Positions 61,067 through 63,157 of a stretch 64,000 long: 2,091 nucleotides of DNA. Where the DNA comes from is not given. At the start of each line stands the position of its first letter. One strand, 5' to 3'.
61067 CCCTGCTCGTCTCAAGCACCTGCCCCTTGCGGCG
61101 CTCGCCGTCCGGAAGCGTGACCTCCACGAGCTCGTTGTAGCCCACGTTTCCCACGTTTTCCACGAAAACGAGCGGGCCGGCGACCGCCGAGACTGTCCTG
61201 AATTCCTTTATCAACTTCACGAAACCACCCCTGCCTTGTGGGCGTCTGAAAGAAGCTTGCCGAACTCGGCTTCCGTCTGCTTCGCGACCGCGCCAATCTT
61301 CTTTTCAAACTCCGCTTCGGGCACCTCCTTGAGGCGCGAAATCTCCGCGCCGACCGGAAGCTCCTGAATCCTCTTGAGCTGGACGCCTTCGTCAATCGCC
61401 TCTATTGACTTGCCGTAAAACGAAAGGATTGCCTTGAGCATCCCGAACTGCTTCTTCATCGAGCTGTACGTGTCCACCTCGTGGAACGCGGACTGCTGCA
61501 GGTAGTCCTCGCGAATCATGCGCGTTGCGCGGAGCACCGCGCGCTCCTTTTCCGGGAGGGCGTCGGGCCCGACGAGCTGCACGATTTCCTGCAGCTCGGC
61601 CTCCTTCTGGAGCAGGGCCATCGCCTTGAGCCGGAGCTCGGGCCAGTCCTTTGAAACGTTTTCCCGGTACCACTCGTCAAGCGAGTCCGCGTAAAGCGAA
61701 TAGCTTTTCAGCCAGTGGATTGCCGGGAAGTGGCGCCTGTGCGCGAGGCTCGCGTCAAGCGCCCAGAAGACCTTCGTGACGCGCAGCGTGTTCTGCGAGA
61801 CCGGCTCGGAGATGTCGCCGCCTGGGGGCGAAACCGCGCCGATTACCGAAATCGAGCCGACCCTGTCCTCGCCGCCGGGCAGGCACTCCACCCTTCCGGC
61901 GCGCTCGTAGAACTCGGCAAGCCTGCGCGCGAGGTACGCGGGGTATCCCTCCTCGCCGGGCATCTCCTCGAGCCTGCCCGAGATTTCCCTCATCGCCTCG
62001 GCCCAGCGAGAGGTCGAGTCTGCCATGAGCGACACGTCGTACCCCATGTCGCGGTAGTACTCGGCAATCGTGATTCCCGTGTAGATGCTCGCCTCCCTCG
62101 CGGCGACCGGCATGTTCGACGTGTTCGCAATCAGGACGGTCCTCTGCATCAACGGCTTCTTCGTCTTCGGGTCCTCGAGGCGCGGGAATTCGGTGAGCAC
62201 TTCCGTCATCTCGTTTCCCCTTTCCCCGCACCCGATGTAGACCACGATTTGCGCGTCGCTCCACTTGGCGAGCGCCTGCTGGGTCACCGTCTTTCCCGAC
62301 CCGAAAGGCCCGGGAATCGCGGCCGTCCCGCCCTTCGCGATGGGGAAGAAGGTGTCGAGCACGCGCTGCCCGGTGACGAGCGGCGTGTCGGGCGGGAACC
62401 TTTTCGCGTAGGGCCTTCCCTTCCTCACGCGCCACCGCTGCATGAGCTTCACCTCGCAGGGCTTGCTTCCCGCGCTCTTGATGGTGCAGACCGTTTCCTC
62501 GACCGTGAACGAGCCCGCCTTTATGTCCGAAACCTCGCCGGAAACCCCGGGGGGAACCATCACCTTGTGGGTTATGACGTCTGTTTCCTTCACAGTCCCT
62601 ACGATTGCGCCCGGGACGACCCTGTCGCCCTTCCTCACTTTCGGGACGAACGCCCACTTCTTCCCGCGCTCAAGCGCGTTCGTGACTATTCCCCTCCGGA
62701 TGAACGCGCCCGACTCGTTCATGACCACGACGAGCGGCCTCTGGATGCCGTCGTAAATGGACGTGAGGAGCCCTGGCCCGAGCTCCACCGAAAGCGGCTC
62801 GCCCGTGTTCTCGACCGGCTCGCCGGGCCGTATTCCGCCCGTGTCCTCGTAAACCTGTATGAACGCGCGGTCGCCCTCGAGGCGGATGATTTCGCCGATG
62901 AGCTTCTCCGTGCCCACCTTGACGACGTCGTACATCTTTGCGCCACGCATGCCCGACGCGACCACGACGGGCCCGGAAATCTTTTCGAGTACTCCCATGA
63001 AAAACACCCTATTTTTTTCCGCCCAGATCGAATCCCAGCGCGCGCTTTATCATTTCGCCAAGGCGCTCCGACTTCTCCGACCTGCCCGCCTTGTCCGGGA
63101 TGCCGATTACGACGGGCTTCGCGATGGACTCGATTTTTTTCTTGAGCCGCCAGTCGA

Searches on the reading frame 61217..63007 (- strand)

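Call 14: search_protein_families(library=pfam, proteins=[window:61217-63007:-], max_evalue=0.0001)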
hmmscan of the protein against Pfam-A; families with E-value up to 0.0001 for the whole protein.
window:61217-63007:- (596 aa): 4 families
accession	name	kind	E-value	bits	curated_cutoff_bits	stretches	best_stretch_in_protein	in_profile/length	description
PF00006.31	ATP-synt_ab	-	2.5e-75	253.2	29.5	1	213-437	1-213/213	ATP synthase alpha/beta family, nucleotide-binding domain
PF16886.11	ATP-synt_ab_Xtn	-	5.3e-29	100.3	25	1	110-195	2-88/88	ATPsynthase alpha/beta subunit barrel-sandwich domain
PF22919.1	ATP-synt_VA_C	-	5.8e-27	94.1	24.7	1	444-545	1-98/101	C-terminal domain of V and A type ATP synthase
PF02874.29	ATP-synt_ab_N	-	1.2e-15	58.2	20.9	1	9-69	3-69/69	ATP synthase alpha/beta family, beta-barrel domain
